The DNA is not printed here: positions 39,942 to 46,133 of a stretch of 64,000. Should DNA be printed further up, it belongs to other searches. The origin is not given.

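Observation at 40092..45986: A ~1,960-aa protein that is essentially one uninterrupted 45-residue repeat solenoid with no catalytic partner domain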

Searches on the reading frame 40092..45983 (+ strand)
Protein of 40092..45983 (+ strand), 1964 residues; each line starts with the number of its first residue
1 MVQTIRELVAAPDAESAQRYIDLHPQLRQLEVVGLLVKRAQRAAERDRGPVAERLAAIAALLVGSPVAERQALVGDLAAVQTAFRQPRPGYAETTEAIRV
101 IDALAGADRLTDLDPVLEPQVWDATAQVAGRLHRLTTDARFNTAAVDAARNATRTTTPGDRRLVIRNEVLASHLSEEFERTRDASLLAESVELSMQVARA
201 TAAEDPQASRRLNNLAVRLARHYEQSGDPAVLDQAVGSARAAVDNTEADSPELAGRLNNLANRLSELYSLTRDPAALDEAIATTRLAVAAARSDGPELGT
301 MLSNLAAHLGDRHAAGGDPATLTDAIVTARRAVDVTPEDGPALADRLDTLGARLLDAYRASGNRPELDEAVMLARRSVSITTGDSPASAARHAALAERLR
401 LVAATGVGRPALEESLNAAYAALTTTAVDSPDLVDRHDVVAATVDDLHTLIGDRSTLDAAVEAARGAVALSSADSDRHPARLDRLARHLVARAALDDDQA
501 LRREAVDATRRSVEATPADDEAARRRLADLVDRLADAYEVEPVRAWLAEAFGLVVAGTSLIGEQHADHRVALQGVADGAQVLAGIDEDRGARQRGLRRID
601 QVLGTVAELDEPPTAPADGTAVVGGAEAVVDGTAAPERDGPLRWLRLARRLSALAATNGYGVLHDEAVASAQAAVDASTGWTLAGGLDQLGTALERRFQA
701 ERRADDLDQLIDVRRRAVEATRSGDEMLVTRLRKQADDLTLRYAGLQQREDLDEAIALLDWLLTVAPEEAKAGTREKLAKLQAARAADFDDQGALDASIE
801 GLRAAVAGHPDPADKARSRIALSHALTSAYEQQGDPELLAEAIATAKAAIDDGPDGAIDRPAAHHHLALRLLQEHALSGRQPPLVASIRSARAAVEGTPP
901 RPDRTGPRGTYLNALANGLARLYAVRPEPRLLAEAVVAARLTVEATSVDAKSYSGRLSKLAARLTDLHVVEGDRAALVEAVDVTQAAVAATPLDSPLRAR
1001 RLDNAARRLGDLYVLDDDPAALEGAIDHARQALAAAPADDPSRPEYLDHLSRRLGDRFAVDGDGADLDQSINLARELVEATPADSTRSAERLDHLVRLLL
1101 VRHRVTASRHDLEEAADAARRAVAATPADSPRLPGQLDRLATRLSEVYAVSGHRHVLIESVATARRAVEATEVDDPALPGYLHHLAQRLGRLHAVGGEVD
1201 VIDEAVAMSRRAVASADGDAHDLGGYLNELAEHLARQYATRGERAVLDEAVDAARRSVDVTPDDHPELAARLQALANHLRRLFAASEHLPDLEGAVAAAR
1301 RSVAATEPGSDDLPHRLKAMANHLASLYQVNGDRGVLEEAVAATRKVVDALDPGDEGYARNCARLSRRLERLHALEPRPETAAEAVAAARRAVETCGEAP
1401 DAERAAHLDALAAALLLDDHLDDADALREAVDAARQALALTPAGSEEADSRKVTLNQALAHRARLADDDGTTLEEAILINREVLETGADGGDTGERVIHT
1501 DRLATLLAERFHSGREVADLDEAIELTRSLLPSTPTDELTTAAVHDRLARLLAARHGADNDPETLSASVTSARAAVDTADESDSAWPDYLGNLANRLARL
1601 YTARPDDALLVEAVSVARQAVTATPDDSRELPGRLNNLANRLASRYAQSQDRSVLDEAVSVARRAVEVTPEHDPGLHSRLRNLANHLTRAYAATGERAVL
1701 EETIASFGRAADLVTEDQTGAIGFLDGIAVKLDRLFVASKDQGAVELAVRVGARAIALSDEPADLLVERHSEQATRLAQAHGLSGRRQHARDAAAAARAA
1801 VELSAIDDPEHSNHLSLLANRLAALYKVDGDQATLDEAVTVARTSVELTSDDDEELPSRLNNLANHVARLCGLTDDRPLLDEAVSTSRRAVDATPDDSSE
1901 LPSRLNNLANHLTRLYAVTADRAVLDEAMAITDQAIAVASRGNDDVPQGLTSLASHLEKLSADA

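Call 5: search_protein_families(library=pfam, proteins=[window:40092-45983:+], max_evalue=1)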
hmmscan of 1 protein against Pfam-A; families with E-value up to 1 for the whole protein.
window:40092-45983:+ (1964 aa): 8 families
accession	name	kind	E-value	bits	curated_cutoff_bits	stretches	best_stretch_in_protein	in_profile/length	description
PF13094.11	CENP-Q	-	0.0036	17.9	28.5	0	1254-1300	112-158/162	CENP-Q, a CENPA-CAD centromere complex subunit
PF06009.19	Laminin_II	-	0.0059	17.1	33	0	233-293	44-104/138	Laminin Domain II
PF16526.10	CLZ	-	0.016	16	26.7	0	1879-1917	14-52/71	C-terminal leucine zipper domain of cyclic nucleotide-gated channels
PF14357.11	DUF4404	-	0.023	15.8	27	1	193-266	8-80/83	Domain of unknown function (DUF4404)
PF11743.13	DUF3301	-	0.035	14.2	25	0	1635-1674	20-59/95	Protein of unknown function (DUF3301)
PF13519.12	VWA_2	-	0.38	11.8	27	0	559-602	29-72/107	von Willebrand factor type A domain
PF04011.17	LemA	-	0.41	10.9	26.2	0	1242-1293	29-78/149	LemA family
PF20766.2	DUF447_C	-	0.73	10.4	24.8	0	1241-1276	2-33/53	Protein of unknown function (DUF447)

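Call 10: search_protein_families(library=ncbifam, proteins=[window:40092-45983:+], max_evalue=1)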
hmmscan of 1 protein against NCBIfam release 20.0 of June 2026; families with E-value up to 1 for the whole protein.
window:40092-45983:+ (1964 aa): 2 families
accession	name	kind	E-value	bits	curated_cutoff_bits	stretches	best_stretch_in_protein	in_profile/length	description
NF033172.0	N_to_GlyXaaXaa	domain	4.7e-06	26.8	40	0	1226-1284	38-96/122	collagen-like repeat preface domain-containing protein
NF008473.0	PRK11370.1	equivalog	0.11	12.8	111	0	1310-1359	11-57/99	YciI family protein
